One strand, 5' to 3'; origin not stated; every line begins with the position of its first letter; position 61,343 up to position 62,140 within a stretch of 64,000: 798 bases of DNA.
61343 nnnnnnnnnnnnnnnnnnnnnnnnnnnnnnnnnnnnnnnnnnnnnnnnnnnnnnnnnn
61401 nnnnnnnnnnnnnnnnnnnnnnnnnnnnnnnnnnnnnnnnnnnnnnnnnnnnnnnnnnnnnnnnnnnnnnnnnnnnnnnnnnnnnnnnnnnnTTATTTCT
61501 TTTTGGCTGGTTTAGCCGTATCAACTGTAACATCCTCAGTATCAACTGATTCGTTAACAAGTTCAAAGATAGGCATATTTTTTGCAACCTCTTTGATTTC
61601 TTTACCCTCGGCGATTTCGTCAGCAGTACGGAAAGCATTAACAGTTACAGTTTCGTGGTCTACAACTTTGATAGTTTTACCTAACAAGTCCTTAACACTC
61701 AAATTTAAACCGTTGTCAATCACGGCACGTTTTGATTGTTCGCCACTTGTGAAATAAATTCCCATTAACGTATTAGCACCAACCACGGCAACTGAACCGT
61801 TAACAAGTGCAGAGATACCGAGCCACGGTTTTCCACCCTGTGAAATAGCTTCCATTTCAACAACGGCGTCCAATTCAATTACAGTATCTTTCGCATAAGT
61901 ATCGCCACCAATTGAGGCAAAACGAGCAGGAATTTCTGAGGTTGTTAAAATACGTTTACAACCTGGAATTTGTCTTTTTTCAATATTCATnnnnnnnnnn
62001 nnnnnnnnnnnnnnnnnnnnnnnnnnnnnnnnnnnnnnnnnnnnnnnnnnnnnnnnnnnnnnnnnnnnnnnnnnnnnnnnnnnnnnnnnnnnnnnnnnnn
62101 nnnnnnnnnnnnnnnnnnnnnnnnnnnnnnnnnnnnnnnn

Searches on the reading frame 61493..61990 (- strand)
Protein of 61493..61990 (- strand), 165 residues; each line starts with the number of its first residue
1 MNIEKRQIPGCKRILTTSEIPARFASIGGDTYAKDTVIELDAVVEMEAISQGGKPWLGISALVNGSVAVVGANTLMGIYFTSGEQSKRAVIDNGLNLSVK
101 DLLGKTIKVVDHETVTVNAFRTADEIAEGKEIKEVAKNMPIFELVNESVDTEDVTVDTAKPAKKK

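Call 7: search_protein_families(library=pfam, proteins=[window:61493-61990:-], max_evalue=1)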
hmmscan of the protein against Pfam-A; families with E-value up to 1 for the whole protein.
window:61493-61990:- (165 aa): 0 families

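Call 8: search_protein_families(library=phrogs, proteins=[window:61493-61990:-], max_evalue=0.1)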
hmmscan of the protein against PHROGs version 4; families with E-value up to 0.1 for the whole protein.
window:61493-61990:- (165 aa): 0 families

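Call 44: find_homologous_proteins(query=window:61493-61990:-)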
Query window:61493-61990:- (165 aa): 2 proteins with E <= 0.001 among 42 candidates.
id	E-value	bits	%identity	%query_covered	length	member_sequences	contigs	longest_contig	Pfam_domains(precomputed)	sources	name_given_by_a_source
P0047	5.2e-99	346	100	100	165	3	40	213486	-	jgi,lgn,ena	jgi:hypothetical protein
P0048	2.4e-73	263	83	91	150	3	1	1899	-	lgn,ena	-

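Call 47: find_encoding_contigs(protein=P0047, flank=10000, max_places=3)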
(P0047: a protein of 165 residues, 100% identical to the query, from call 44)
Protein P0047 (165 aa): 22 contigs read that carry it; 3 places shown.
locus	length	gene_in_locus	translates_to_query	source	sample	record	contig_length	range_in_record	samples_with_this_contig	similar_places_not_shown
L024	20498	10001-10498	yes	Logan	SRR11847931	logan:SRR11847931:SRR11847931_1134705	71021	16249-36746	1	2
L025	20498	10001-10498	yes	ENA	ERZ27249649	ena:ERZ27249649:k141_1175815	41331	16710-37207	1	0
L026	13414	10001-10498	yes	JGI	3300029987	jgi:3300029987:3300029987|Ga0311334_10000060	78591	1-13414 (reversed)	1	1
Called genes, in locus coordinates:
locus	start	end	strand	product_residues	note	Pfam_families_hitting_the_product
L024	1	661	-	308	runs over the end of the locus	PF12705:PDDEXK_1 (weak)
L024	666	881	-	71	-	-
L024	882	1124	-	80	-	-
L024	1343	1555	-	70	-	PF02562:PhoH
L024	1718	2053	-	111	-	PF02562:PhoH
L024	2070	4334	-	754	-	-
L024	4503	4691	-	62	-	-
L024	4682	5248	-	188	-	-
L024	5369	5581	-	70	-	-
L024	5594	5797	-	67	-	-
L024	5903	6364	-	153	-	-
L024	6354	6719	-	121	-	-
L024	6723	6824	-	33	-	-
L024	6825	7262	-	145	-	-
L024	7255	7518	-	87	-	-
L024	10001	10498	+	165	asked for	-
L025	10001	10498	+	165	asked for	-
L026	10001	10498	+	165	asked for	-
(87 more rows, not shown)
